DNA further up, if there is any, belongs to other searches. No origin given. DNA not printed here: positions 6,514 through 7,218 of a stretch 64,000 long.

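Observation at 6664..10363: Split RNA-repair cassette: RNA ligase, polynucleotide-kinase-type P-loop kinase, two calcineurin-like phosphoesterases, LMW-PTP-like phosphatase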

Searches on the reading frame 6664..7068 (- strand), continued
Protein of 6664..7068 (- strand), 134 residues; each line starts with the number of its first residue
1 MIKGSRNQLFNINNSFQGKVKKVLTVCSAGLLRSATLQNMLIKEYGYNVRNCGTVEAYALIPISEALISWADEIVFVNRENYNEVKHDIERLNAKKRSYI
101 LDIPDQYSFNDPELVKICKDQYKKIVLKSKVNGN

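Call 42: find_related_loci(query=A2, collection=viral_contigs, flank=10000)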
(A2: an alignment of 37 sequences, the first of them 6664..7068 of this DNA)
Query A2 (134 aa) in viral_contigs; peptide patterns used: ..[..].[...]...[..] (x = any residue, [..] = any of these).
425 stretches matched a pattern; 410 encode a relative of the query (tblastn E <= 1e-3); the best 80 are kept; 80 distinct loci.
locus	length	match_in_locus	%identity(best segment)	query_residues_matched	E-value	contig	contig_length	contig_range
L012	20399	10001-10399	74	1-133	6e-66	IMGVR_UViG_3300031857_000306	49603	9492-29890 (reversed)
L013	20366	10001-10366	76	1-122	1e-63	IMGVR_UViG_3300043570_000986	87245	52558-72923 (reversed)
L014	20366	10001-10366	76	1-122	2e-63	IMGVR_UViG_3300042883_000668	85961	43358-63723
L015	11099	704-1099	70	1-133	8e-62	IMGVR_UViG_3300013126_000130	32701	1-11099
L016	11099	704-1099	70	1-133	8e-62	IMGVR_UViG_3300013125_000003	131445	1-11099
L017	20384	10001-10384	69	1-128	2e-60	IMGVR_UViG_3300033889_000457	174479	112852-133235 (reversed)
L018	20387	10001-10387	72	1-128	1e-59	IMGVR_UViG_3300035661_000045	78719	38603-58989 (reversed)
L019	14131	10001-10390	72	1-128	4e-59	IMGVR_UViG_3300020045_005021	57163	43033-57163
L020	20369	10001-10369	71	1-123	3e-59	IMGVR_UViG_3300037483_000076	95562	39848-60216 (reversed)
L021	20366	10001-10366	73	1-123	3e-56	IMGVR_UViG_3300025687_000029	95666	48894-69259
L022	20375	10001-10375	68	1-124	8e-55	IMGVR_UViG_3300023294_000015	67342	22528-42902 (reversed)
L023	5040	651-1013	67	1-122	2e-53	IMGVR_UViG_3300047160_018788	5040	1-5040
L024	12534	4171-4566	62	3-134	4e-52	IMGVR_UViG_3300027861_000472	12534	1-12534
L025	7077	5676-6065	61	1-130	1e-51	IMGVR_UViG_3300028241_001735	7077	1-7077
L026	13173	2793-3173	65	1-126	5e-51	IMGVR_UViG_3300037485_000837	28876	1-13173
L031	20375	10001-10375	53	1-123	2e-38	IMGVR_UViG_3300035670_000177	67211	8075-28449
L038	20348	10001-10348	49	7-124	3e-35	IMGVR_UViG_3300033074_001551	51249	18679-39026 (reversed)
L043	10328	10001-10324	55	1-110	2e-34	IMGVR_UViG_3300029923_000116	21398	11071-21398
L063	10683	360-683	54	13-125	9e-31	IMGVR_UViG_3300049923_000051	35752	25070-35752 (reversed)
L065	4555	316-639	52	13-123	2e-30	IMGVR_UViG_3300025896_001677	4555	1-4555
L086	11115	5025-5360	49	12-125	4e-29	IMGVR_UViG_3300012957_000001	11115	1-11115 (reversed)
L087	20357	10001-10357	47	7-124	4e-29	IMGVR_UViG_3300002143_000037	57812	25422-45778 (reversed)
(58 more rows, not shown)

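Call 43: predict_structure(alignment_id=A2)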
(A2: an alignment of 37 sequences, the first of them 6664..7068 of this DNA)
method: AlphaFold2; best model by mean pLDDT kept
length: 134 residues; sequences in the alignment: 37
mean_pLDDT: 96.3   pTM: 0.89
mean pLDDT of the five models: 96.3, 95.3, 95.3, 95.0, 94.9
residues with pLDDT >= 90: 126; 70-90: 7; 50-70: 0; < 50: 1
segments of 3 or more residues with pLDDT < 50: none
pLDDT, mean of each block of 10 residues (from residue 1): 95 96 98 98 98 98 98 98 98 97 97 98 92 70
secondary structure, 60 per line:
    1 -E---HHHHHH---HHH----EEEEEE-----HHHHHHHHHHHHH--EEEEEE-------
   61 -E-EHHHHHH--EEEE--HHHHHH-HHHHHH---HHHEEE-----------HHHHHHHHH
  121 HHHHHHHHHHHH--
elements in order: H6-11 E22-27 H33-45 E48-53 H65-70 E73-76 H79-84 H86-91 E98-100 H112-132

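Call 49: fold_search(model_id=the predicted structure, library=pdb)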
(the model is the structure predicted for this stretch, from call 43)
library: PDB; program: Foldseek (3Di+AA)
matches with E <= 10: 1340; with E <= 0.001: 36
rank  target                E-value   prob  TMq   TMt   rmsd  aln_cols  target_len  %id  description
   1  2wja_B                3.4e-05  1.00  0.61  0.60   4.5       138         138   14  Crystal structure of the tyrosine phosphatase Wzb from Escherichia coli K30 in complex with phosphate. (released 2009-07-14)
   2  2cwd_A                3.8e-05  1.00  0.52  0.47   7.4       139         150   18  Crystal Structure of TT1001 protein from Thermus thermophilus HB8 (released 2006-09-05)
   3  2cwd_B                5.0e-05  1.00  0.52  0.46   7.4       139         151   18  Crystal Structure of TT1001 protein from Thermus thermophilus HB8 (released 2006-09-05)
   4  4etn                  5.7e-05  1.00  0.50  0.46   7.0       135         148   16  Crystal structure of YwlE mutant from Bacillus subtilis (released 2012-06-20)
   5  2wmy_C                6.1e-05  1.00  0.60  0.56   5.3       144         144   13  Crystal structure of the tyrosine phosphatase Wzb from Escherichia coli K30 in complex with sulphate. (released 2009-07-21)
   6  2wmy_F                7.4e-05  1.00  0.59  0.56   4.5       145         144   14  Crystal structure of the tyrosine phosphatase Wzb from Escherichia coli K30 in complex with sulphate. (released 2009-07-21)
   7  4kk4                  7.9e-05  1.00  0.60  0.53   6.2       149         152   15  YwlE arginine phosphatase - C7S mutant with phosphorylated active site serine (released 2013-07-03)
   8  2wmy_B                8.5e-05  1.00  0.60  0.57   5.4       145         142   13  Crystal structure of the tyrosine phosphatase Wzb from Escherichia coli K30 in complex with sulphate. (released 2009-07-21)
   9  7dhe_A                9.1e-05  1.00  0.63  0.58   6.3       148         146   16  Vibrio vulnificus Wzb in complex with benzylphosphonate (released 2021-01-20)
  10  7dhd_A                9.1e-05  1.00  0.58  0.52   6.6       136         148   17  Vibrio vulnificus Wzb (released 2021-01-20)
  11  7dhf_A                9.7e-05  1.00  0.58  0.54   4.2       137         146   16  Vibrio vulnificus Wzb in complex with benzylphosphonate (released 2021-01-20)
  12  2wmy_D                9.7e-05  1.00  0.59  0.56   6.3       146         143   14  Crystal structure of the tyrosine phosphatase Wzb from Escherichia coli K30 in complex with sulphate. (released 2009-07-21)
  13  2wmy_A                1.1e-04  1.00  0.58  0.55   5.5       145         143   14  Crystal structure of the tyrosine phosphatase Wzb from Escherichia coli K30 in complex with sulphate. (released 2009-07-21)
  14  3js5                  1.1e-04  1.00  0.57  0.50   7.0       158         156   16  Crystal structure of protein tyrosine phosphatase from Entamoeba histolytica with Hepes in the active site. High resolut (released 2009-09-22)
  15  4pic_A                1.2e-04  1.00  0.55  0.48   5.7       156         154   14  YwlE arginine phosphatase from Geobacillus stearothermophilus (released 2014-05-28)
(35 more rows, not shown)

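Call 62: search_dna_similar(query=window:6664-7068:-, collection=phages, mode=protein, max_rows=30, rows=spread)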
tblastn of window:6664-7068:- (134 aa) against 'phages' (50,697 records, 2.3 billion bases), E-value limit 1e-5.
Records with a match: 8; places in all: 8; records where one place covers at least 80% of the query: 3.
Best place of each record, by identity: <60% 8.
By first word of the organism name: Acidovorax 2; Alcaligenes 1; phage 1; Variovorax 1; uncultured 1; Salmonella 1; Escherichia 1.
By host as written in the record: - 2; Acidovorax citrulli 2; Alcaligenes faecalis 10106 1; Variovorax sp. SCN45 1; Salmonella enterica subsp. enterica serovar Kentucky 1; Escherichia coli O157:H7 ATCC 43895 1.
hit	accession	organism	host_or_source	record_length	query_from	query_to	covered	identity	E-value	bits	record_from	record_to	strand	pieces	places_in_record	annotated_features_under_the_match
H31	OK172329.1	Alcaligenes phage vB_Af_QDWS535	Alcaligenes faecalis 10106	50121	14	123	82%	48.7%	2e-20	91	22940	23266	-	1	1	phosphotyrosine protein phosphatase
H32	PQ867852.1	phage T4S1-k141_462158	Crassostrea hongkongensis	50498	12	122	83%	44.2%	7e-22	95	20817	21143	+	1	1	phosphotyrosine protein phosphatase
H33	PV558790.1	Variovorax phage V45v66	Variovorax sp. SCN45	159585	13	120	81%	41.7%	1e-19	89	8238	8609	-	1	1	record has no annotation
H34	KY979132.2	Acidovorax phage ACP17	Acidovorax citrulli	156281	14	115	76%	36.7%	8e-14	72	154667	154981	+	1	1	none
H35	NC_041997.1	Acidovorax phage ACP17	Acidovorax citrulli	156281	14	115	76%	36.7%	8e-14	72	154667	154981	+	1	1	none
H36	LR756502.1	uncultured phage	metagenomic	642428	23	123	75%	33.6%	5e-6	50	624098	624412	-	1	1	record has no annotation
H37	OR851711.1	Salmonella phage S.Kent 1-2-1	Salmonella enterica subsp. enterica ...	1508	23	116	70%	34.0%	3e-9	59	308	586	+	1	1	record has no annotation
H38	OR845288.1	Escherichia phage ECO95 1-6-1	Escherichia coli O157:H7 ATCC 43895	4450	23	116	70%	34.0%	5e-9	58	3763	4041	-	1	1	record has no annotation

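Call 65: get_annotated_region(hit=H31, flank=4000)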
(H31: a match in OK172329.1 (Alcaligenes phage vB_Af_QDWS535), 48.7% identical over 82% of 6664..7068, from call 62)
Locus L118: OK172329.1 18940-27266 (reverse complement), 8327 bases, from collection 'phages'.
description: Alcaligenes phage vB_Af_QDWS535, complete genome.
organism: Alcaligenes phage vB_Af_QDWS535 (NCBI taxid 2877942)
taxonomy: Viruses; Duplodnaviria; Heunggongvirae; Uroviricota; Caudoviricetes
host: Alcaligenes faecalis 10106; source: -; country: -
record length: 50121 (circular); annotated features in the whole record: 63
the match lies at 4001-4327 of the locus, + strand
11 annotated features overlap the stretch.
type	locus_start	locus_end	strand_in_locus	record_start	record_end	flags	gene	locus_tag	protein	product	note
CDS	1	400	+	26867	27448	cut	-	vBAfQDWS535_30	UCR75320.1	hypothetical protein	-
CDS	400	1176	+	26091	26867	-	-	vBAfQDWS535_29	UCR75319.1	exonuclease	-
CDS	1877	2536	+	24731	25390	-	-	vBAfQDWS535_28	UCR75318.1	calcineurin-like phosphoesterase domain protein, ApaH type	-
CDS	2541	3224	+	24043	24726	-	-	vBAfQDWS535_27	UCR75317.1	thymidylate synthase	-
CDS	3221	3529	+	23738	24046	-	-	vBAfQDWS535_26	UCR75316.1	NTP-PPase_u3 domain containing protein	-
CDS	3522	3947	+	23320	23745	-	-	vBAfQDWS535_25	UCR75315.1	hypothetical protein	-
CDS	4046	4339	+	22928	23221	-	-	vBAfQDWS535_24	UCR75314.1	phosphotyrosine protein phosphatase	-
CDS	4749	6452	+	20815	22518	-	-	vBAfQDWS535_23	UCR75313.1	ribonucleotide reductase subunit alpha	NrdA Ribonucleotide reductase subunit alpha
CDS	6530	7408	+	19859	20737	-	-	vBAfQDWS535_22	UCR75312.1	ribonucleotide reductase subunit beta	NrdA Ribonucleotide reductase subunit beta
CDS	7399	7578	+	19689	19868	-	-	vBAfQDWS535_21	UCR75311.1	hypothetical protein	-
CDS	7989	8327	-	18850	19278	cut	-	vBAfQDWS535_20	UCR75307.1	lysozyme R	-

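Call 66: get_annotated_region(hit=H32, flank=4000)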
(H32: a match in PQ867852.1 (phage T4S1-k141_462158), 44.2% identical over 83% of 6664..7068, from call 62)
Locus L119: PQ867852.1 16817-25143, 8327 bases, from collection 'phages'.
description: Phage T4S1-k141_462158, complete genome.
organism: phage T4S1-k141_462158 (NCBI taxid 3405105)
taxonomy: Viruses; Duplodnaviria; Heunggongvirae; Uroviricota; Caudoviricetes; Zobellviridae
host: -; source: Crassostrea hongkongensis; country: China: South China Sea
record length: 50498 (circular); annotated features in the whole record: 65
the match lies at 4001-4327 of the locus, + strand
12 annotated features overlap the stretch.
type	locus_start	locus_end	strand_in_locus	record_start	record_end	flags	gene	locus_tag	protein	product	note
CDS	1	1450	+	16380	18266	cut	-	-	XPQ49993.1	DNA polymerase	ORF28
CDS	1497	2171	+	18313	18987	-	-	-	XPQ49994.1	hypothetical protein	ORF29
CDS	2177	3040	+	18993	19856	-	-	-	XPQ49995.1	exonuclease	ORF30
CDS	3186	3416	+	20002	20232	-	-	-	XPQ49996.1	HNH endonuclease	ORF31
CDS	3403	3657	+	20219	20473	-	-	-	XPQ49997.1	putative PhoH-like protein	ORF32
CDS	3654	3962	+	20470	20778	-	-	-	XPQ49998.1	dATP/dGTP pyrophosphohydrolase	ORF33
CDS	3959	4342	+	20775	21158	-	-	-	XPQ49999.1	phosphotyrosine protein phosphatase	ORF34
CDS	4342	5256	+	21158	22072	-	-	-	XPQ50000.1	thymidylate synthase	ORF35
CDS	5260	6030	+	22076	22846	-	-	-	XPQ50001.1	metallophosphoesterase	ORF36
CDS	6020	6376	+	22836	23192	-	-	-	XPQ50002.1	MazG-like family protein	ORF37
CDS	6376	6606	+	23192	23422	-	-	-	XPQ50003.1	hypothetical protein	ORF38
CDS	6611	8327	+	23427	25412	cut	-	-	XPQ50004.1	ribonucleoside-triphosphate reductase adenosylcobalamin-dependent protein RTPR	ORF39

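Call 68: search_protein_families(library=pfam, proteins=[L086:8891-10549:+, L021:6549-7334:+, L043:6798-7235:+, L065:1421-2119:+, L119:5260-6027:+, L043:7445-7807:+, L031:7061-7474:+, L087:6781-7737:+, L038:5711-6232:+, L063:2614-3327:+], max_evalue=0.001)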
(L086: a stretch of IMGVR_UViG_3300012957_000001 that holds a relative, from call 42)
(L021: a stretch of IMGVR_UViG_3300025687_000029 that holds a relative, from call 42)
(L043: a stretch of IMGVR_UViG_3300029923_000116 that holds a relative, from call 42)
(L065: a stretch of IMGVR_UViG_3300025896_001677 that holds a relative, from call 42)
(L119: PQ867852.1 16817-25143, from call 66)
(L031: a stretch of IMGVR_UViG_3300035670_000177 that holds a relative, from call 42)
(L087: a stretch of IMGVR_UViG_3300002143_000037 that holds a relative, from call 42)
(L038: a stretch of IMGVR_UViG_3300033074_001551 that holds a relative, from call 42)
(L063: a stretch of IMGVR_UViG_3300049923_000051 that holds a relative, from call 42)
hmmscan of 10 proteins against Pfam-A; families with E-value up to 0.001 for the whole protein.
L086:8891-10549:+ (553 aa): 2 families
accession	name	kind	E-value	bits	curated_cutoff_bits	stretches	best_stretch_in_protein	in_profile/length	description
PF02867.20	Ribonuc_red_lgC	-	3.7e-71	240.8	23.9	3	228-386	174-325/523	Ribonucleotide reductase, barrel domain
PF00317.26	Ribonuc_red_lgN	-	1.3e-05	25.6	28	1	29-96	6-77/77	Ribonucleotide reductase, all-alpha domain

L021:6549-7334:+ (262 aa): 2 families
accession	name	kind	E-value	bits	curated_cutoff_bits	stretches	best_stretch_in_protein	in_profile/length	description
PF01367.25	5_3_exonuc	-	7.1e-07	30.1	40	1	164-234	8-78/97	5'-3' exonuclease, C-terminal SAM fold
PF02739.22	5_3_exonuc_N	-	9.6e-05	22.6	34.3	1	67-144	58-142/164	5'-3' exonuclease, N-terminal resolvase-like domain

L043:6798-7235:+ (146 aa): 1 family
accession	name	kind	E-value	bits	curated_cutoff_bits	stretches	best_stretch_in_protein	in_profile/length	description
PF01844.29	HNH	-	0.00056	20.4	21.4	0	103-116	31-44/47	HNH endonuclease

L065:1421-2119:+ (233 aa): 1 family
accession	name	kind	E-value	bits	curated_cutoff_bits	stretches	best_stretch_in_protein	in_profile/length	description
PF02511.20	Thy1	-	8e-46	156.7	24.8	1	9-225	1-191/191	Thymidylate synthase complementing protein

L119:5260-6027:+ (256 aa): 0 families

L043:7445-7807:+ (121 aa): 1 family
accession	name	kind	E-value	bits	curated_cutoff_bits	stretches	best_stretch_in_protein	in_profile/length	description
PF18909.5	dGTP_diPhyd_N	-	1.2e-26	92.9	27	1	16-112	5-99/99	dATP/dGTP diphosphohydrolase, N-terminal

L031:7061-7474:+ (138 aa): 2 families
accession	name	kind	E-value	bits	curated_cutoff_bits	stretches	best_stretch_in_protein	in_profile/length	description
PF00383.29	dCMP_cyt_deam_1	-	3.1e-14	53.1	25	1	8-112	6-100/102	Cytidine and deoxycytidylate deaminase zinc-binding region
PF14437.12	MafB19-deam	-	2.5e-09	37.6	27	1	20-117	18-104/142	MafB19-like deaminase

L087:6781-7737:+ (319 aa): 1 family
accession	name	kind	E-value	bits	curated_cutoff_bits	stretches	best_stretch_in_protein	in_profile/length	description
PF00268.27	Ribonuc_red_sm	-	3.4e-67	227.2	33.6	1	13-279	2-281/281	Ribonucleotide reductase, small chain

L038:5711-6232:+ (174 aa): 0 families

L063:2614-3327:+ (238 aa): 1 family
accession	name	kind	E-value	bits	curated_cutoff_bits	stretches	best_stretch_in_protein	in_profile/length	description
PF00476.26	DNA_pol_A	-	1.2e-26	94.1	34.3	1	2-228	154-378/381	DNA polymerase family A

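Call 84: search_protein_families(library=pfam, proteins=[L011:5643-6017:+], max_evalue=0.01)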
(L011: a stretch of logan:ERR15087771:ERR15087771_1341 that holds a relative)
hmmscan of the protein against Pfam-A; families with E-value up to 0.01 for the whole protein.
L011:5643-6017:+ (124 aa): 0 families

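Call 92: search_protein_families(library=pfam, proteins=[L011:3578-4222:+, L011:5643-6017:+], max_evalue=1)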
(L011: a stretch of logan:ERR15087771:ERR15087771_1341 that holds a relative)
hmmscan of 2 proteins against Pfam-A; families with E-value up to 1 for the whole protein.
L011:3578-4222:+ (214 aa): 1 family
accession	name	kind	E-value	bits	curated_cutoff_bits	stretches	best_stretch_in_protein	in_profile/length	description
PF21906.2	NrtR_WHD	-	0.12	12.9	27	1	66-95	8-37/61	NrtR DNA-binding winged helix domain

L011:5643-6017:+ (124 aa): 2 families
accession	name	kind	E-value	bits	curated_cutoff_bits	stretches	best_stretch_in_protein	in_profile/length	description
PF19122.5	DUF5806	-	0.045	14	33.5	1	22-103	24-107/148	Family of unknown function (DUF5806)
PF23908.1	DUF7250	-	0.14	12.7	27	1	28-61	15-48/103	Domain of unknown function (DUF7250)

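Call 105: fold_search(model_id=the predicted structure, library=viral)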
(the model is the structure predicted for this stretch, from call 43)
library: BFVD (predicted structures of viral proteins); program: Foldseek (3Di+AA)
matches with E <= 10: 775; with E <= 0.001: 0
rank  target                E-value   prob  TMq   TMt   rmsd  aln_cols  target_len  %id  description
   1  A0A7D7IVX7            1.8e-02  1.00  0.40  0.52   1.9        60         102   27  (no name in the UniProt tables at hand)
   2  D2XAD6                1.9e-02  0.44  0.30  0.18   5.6       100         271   12  DHH family phosphohydrolase [Marseillevirus marseillevirus]
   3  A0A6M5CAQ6            2.3e-02  0.77  0.42  0.22   6.7       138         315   12  (no name in the UniProt tables at hand)
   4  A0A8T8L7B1            2.8e-02  0.90  0.47  0.23   4.9       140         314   12  (no name in the UniProt tables at hand)
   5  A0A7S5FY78            4.5e-02  0.69  0.43  0.12   8.6       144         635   12  (no name in the UniProt tables at hand)
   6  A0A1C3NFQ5            4.8e-02  0.35  0.30  0.16   6.5       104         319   14  (no name in the UniProt tables at hand)
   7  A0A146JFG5            5.2e-02  0.30  0.30  0.11   5.7       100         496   12  (no name in the UniProt tables at hand)
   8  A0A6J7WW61            6.7e-02  0.63  0.40  0.09   5.1       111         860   18  TOPRIM domain containing protein [uncultured Caudovirales phage]
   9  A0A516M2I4            6.7e-02  0.54  0.38  0.12   5.6       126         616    6  (no name in the UniProt tables at hand)
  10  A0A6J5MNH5            7.7e-02  0.63  0.36  0.18   6.3       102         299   19  Uncharacterized protein [uncultured Caudovirales phage]
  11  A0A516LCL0            7.7e-02  0.57  0.41  0.13   5.4       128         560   15  (no name in the UniProt tables at hand)
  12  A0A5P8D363            7.7e-02  0.38  0.37  0.20   7.4       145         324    8  (no name in the UniProt tables at hand)
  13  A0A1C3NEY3            8.2e-02  0.69  0.44  0.24   4.1       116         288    9  (no name in the UniProt tables at hand)
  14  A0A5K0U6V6            8.2e-02  0.51  0.36  0.30   8.3       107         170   19  Nucleoside 2-deoxyribosyltransferase [Yasminevirus sp. GU-2018]
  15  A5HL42                8.7e-02  0.51  0.39  0.11   5.2       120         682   13  DNA primase/helicase [Phormidium phage Pf-WMP3]
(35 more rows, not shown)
